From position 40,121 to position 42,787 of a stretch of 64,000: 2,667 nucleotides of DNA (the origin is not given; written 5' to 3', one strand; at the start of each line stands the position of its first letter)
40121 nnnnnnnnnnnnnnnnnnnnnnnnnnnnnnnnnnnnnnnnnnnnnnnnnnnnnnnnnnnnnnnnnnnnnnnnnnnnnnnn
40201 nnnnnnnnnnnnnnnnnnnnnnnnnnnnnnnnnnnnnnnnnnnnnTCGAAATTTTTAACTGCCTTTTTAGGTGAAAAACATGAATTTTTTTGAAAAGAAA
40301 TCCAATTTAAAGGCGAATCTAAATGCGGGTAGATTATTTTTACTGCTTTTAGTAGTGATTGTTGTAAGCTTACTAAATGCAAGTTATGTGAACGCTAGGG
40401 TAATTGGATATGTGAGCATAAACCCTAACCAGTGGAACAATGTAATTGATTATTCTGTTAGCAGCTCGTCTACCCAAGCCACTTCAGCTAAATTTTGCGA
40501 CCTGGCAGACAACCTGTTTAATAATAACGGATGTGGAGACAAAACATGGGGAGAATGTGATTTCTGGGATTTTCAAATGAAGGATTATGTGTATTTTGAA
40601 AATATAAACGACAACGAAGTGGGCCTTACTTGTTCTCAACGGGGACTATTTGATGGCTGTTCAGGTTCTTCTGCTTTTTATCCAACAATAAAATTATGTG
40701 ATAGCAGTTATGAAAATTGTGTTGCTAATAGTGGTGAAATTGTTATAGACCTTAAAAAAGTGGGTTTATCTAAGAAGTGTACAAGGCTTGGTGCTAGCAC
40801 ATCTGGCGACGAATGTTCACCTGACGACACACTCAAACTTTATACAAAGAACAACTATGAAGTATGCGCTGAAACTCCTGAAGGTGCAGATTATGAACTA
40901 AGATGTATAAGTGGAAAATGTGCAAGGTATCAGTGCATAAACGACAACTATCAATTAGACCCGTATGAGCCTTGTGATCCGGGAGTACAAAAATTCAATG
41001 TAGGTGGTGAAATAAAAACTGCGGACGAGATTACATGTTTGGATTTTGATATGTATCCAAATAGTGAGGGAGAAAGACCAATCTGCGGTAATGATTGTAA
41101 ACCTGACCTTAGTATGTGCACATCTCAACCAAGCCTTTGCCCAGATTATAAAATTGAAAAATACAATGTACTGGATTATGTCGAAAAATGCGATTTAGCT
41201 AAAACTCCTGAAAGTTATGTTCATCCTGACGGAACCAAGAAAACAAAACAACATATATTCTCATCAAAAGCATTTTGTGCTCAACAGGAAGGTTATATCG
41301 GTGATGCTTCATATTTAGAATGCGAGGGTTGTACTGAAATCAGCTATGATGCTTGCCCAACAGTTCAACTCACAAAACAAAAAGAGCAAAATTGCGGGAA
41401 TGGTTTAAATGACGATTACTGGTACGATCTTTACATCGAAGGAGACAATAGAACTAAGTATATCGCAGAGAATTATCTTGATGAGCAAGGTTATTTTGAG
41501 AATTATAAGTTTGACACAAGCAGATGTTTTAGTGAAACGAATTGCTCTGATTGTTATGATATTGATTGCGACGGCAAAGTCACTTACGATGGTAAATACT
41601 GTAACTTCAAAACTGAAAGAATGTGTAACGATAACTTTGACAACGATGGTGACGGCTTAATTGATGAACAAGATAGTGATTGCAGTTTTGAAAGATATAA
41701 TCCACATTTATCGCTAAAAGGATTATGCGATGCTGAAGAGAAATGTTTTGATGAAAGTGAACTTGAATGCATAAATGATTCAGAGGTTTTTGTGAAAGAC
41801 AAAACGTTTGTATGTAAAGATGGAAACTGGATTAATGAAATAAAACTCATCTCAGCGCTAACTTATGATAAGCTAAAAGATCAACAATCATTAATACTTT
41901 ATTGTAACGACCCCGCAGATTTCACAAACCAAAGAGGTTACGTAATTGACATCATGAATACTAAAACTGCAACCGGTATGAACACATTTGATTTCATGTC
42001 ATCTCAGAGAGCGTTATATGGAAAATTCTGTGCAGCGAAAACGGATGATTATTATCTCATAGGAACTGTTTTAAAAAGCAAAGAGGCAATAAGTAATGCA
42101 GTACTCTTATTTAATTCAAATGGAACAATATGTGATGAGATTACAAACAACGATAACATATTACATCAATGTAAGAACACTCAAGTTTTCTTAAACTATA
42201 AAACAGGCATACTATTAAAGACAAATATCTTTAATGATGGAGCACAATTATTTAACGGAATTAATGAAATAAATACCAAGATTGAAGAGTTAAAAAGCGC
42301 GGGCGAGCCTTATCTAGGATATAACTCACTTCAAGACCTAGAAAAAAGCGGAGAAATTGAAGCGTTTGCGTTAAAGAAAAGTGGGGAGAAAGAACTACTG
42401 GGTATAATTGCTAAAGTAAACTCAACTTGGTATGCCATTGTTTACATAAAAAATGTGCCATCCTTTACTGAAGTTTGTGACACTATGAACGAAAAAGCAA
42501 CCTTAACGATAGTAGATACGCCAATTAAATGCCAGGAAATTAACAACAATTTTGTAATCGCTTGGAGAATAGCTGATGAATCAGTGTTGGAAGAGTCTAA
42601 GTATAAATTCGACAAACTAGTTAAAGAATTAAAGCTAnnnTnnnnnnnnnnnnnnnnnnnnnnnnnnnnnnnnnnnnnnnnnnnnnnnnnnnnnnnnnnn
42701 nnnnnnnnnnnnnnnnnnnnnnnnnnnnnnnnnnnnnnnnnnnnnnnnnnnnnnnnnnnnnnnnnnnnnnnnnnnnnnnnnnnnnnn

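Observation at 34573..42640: Tandem triplet of paralogous secreted Cys-rich proteins with a DxDxDG calcium-binding-type motif: candidate uncharacterised cell-surface or host-interaction family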

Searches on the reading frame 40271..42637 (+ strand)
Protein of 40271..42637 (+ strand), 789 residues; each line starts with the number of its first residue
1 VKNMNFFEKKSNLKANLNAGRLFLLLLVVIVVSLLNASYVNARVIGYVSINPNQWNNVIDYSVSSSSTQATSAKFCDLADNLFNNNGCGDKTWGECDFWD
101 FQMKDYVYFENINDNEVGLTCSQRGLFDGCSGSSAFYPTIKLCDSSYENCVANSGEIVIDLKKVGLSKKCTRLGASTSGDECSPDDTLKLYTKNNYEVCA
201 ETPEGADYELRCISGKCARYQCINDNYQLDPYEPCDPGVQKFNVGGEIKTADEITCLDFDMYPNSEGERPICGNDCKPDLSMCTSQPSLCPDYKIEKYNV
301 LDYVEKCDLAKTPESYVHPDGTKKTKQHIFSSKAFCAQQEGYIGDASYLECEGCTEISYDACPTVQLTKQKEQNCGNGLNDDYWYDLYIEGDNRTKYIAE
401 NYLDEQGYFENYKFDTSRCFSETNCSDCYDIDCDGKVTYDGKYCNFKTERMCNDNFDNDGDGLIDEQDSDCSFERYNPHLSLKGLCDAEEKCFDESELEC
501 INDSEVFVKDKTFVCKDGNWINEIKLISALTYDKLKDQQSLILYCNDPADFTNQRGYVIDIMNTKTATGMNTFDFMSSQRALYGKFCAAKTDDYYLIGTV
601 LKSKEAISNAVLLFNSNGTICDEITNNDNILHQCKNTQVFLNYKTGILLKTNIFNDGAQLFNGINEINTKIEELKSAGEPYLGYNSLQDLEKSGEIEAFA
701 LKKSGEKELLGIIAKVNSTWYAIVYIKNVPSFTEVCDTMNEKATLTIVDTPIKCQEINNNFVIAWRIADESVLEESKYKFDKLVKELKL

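Call 4: search_protein_families(library=pfam, proteins=[window:40271-42637:+], max_evalue=1)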
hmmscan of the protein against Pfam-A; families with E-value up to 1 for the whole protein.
window:40271-42637:+ (789 aa): 1 family
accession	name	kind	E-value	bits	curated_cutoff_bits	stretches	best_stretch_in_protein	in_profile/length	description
PF13499.12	EF-hand_7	-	0.73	10.7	30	0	455-476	10-31/67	EF-hand domain pair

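Call 5: search_protein_families(library=ncbifam, proteins=[window:40271-42637:+], max_evalue=1)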
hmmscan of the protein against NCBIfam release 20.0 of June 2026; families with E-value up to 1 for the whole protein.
window:40271-42637:+ (789 aa): 2 families
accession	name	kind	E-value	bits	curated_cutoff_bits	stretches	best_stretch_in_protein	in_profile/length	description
NF033662.1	acid_disulf_rpt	repeat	3e-08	33.3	41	1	448-472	3-27/32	acidic double-disulfide repeat-containing protein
NF001972.0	PRK00753.1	equivalog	0.11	12.5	74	1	12-39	9-36/39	photosystem II reaction center protein PsbL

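Call 84: search_protein_families(library=phrogs, proteins=[window:40280-42637:+], max_evalue=0.01)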
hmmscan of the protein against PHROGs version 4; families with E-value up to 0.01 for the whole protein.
window:40280-42637:+ (786 aa): 0 families
